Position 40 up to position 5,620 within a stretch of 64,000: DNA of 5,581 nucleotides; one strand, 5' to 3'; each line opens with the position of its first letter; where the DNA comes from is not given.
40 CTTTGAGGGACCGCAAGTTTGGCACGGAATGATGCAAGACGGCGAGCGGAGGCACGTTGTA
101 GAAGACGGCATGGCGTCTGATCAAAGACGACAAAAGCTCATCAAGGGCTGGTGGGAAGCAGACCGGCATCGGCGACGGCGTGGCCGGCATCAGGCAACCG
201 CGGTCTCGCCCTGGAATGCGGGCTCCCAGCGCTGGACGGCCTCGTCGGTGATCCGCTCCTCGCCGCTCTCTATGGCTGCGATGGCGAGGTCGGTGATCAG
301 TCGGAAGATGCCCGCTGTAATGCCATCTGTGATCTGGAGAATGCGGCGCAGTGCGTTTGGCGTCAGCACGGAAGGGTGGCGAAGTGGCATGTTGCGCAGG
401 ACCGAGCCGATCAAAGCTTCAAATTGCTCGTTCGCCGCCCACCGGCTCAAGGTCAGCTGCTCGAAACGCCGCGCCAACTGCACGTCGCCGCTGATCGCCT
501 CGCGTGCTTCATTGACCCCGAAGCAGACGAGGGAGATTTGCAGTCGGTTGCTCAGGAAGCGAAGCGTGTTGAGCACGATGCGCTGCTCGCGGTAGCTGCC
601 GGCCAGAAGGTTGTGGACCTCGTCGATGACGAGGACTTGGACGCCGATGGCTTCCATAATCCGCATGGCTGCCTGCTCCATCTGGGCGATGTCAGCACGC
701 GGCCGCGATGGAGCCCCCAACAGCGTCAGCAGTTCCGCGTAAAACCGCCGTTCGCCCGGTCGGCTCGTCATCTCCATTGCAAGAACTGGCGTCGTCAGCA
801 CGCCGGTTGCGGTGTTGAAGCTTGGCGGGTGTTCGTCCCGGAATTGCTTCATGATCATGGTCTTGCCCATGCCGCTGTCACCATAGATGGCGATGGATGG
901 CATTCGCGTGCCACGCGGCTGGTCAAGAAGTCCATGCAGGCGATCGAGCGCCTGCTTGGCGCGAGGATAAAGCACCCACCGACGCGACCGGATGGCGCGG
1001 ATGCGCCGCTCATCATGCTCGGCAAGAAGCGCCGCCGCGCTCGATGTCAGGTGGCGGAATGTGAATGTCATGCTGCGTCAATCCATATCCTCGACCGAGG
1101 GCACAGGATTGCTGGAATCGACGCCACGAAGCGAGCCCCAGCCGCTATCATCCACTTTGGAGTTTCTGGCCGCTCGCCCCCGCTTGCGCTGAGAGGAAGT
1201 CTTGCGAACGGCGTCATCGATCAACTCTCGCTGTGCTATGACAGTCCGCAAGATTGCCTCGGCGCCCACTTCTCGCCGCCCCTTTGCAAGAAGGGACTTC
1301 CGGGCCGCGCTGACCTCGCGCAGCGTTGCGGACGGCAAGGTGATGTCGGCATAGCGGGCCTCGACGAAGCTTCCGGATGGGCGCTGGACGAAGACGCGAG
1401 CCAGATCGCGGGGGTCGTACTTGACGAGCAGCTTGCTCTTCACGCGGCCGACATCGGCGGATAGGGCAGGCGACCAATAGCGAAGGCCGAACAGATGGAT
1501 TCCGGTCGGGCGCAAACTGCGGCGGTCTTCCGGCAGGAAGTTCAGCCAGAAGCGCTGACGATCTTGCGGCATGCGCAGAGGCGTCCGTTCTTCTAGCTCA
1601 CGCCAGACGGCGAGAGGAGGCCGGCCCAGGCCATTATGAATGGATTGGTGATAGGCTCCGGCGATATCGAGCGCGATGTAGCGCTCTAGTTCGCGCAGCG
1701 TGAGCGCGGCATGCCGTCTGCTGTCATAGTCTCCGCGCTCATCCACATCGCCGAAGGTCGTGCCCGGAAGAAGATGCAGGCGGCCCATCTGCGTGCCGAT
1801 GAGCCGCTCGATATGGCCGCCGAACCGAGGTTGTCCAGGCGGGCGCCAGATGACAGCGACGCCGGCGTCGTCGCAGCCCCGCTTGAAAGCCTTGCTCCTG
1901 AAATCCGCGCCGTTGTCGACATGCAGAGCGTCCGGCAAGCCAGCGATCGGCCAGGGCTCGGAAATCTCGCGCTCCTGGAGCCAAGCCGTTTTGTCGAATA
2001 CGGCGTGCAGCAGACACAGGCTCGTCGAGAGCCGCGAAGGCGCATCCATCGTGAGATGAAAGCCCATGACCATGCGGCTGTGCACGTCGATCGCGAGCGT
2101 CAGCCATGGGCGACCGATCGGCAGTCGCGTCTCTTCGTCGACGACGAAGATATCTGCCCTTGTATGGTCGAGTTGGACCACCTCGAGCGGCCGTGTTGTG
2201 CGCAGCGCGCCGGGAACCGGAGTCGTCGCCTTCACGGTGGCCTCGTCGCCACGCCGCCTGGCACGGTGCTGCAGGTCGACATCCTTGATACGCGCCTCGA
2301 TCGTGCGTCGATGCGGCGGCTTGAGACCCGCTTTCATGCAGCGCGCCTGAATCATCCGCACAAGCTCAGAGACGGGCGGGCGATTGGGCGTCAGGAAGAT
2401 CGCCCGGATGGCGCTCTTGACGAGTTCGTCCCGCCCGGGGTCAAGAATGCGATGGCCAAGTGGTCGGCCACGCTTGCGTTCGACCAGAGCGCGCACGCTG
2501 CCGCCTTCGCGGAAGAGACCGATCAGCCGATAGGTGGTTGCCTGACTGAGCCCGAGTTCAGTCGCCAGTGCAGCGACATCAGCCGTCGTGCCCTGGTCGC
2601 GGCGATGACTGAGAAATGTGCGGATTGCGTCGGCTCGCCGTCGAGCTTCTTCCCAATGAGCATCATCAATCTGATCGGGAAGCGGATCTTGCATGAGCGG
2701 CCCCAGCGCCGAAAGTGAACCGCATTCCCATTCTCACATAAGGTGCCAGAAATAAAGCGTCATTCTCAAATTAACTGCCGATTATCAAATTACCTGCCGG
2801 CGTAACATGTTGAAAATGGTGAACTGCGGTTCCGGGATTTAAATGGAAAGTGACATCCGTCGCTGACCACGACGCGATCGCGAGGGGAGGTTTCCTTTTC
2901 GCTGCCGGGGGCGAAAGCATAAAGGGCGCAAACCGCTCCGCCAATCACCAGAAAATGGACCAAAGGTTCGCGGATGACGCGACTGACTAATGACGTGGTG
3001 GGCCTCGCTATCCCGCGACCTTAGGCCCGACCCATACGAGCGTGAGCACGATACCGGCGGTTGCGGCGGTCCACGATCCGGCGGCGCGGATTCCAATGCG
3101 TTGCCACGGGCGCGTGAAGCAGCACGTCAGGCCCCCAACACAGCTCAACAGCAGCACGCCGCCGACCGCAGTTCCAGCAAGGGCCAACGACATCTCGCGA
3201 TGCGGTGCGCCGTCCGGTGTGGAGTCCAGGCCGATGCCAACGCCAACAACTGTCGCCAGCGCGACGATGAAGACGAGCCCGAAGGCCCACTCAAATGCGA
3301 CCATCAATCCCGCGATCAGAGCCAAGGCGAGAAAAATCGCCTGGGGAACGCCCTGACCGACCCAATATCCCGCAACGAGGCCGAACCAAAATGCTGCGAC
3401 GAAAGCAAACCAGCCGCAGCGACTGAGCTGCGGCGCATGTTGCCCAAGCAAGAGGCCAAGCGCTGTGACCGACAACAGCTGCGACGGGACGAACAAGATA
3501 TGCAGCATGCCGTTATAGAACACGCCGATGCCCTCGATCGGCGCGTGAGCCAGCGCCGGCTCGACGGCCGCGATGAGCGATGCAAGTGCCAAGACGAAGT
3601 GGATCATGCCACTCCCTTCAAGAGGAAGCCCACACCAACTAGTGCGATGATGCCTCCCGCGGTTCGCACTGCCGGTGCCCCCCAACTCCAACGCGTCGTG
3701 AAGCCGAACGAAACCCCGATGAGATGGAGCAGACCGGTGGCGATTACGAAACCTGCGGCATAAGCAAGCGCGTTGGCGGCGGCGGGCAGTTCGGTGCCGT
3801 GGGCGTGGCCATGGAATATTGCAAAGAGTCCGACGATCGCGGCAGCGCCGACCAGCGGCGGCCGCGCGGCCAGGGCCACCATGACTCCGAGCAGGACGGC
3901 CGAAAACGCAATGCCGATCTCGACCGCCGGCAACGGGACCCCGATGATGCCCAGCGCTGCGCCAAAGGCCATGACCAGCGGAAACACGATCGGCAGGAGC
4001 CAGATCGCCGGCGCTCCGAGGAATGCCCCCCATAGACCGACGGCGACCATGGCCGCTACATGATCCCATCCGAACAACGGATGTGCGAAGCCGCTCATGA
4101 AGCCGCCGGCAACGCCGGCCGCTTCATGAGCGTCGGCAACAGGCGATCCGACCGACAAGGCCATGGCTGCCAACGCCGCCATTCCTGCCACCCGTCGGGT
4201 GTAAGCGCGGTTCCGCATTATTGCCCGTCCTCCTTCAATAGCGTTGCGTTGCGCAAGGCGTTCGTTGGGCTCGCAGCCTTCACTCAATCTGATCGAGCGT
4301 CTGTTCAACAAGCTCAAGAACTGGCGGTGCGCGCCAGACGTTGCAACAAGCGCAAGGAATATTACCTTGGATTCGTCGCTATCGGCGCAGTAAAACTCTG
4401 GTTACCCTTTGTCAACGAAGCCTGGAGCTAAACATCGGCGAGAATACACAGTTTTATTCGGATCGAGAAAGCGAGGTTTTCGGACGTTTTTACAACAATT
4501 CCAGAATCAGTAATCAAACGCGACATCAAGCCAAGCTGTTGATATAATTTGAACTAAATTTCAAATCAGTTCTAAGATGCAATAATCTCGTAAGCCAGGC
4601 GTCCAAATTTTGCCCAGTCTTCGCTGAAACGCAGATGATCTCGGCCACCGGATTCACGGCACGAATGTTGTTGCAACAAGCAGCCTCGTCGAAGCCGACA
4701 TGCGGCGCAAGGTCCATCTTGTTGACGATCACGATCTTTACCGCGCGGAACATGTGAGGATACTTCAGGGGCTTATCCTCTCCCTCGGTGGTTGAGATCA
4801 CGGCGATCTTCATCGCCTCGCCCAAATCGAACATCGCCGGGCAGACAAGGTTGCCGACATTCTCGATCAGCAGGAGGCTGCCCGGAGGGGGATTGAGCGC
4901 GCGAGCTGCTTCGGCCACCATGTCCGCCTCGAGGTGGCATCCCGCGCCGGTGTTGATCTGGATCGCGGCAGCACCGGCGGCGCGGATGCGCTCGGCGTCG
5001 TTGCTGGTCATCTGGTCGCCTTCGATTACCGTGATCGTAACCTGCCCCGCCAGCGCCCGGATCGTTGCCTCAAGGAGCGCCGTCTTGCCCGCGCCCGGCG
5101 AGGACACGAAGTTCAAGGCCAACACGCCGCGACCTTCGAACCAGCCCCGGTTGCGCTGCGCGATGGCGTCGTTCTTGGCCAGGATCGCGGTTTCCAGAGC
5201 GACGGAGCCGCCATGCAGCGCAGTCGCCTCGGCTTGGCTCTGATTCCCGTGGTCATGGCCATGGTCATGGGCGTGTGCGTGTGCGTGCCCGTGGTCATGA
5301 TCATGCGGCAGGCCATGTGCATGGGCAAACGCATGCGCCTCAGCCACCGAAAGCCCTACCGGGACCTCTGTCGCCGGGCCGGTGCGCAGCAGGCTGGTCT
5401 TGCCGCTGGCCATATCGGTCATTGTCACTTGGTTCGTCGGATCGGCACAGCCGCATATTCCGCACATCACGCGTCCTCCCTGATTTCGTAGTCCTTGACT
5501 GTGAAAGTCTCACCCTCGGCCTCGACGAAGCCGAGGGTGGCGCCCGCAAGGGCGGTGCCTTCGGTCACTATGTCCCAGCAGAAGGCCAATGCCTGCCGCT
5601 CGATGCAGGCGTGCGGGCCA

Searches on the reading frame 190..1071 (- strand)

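Call 22: search_protein_families(library=pfam, proteins=[window:190-1071:-], max_evalue=0.001)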
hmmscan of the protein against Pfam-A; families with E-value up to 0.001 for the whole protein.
window:190-1071:- (293 aa): 7 families
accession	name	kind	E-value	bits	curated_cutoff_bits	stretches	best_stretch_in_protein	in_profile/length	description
PF05621.17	TniB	-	7.1e-64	215.2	22.4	1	23-212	1-188/189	Bacterial TniB protein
PF13401.12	AAA_22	-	1.3e-18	68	27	1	59-192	7-129/130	AAA domain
PF13191.12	AAA_16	-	7.9e-08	33.4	32.6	1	40-153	7-142/167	AAA ATPase domain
PF06745.19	ATPase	-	9.4e-05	22.3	26.6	0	123-182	99-160/231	KaiC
PF13479.12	AAA_24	-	0.00027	21.3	27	1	59-156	4-77/195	AAA domain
PF25201.1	nSTAND6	-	0.00032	21.2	27.7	1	56-163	17-122/148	Novel STAND NTPase 6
PF00004.35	AAA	-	0.00076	20.4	21.2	0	61-204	2-124/131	ATPase family associated with various cellular activities (AAA)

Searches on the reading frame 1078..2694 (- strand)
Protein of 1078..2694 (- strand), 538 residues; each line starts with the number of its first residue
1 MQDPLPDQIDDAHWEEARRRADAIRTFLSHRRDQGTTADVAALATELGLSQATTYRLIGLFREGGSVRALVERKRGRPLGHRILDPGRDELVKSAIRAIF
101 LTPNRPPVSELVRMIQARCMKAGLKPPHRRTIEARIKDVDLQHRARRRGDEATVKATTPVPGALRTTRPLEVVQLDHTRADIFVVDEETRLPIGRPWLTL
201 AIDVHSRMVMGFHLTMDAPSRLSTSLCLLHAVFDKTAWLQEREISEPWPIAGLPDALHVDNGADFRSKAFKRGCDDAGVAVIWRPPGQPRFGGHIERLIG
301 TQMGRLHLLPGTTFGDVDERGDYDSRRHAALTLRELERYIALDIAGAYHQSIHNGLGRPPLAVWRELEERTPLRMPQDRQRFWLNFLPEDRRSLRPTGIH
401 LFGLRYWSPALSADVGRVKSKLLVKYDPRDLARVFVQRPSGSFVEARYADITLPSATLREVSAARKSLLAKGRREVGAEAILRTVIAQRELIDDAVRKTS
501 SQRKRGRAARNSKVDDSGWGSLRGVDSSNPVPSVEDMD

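Call 22: search_protein_families(library=pfam, proteins=[window:1078-2694:-], max_evalue=0.001)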
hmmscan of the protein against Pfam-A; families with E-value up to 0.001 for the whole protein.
window:1078-2694:- (538 aa): 3 families
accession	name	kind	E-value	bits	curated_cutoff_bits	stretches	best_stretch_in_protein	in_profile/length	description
PF09299.17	Mu-transpos_C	-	1.9e-13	50.6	21.7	1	385-444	3-59/61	Mu transposase, C-terminal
PF00665.32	rve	-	1.5e-07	32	32.6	1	168-289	3-102/102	Integrase core domain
PF13551.12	HTH_29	-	0.00031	21.2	28.1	1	40-82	15-57/64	Winged helix-turn helix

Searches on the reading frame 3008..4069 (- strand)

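Call 22: search_protein_families(library=pfam, proteins=[window:3008-4069:-], max_evalue=0.001)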
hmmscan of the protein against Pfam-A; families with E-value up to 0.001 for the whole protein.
window:3008-4069:- (353 aa): 1 family
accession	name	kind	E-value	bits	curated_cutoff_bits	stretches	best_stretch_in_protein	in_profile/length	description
PF04955.18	HupE_UreJ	-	6.5e-05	22.9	23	1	165-340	3-177/179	HupE / UreJ protein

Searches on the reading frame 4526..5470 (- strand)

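Call 22: search_protein_families(library=pfam, proteins=[window:4526-5470:-], max_evalue=0.001)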
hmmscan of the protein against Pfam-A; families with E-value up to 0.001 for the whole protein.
window:4526-5470:- (314 aa): 1 family
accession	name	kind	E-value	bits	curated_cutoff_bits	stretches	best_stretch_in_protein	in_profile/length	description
PF02492.25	cobW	-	5.7e-21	75.3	20.7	1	122-279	6-179/180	CobW/HypB/UreG, nucleotide-binding domain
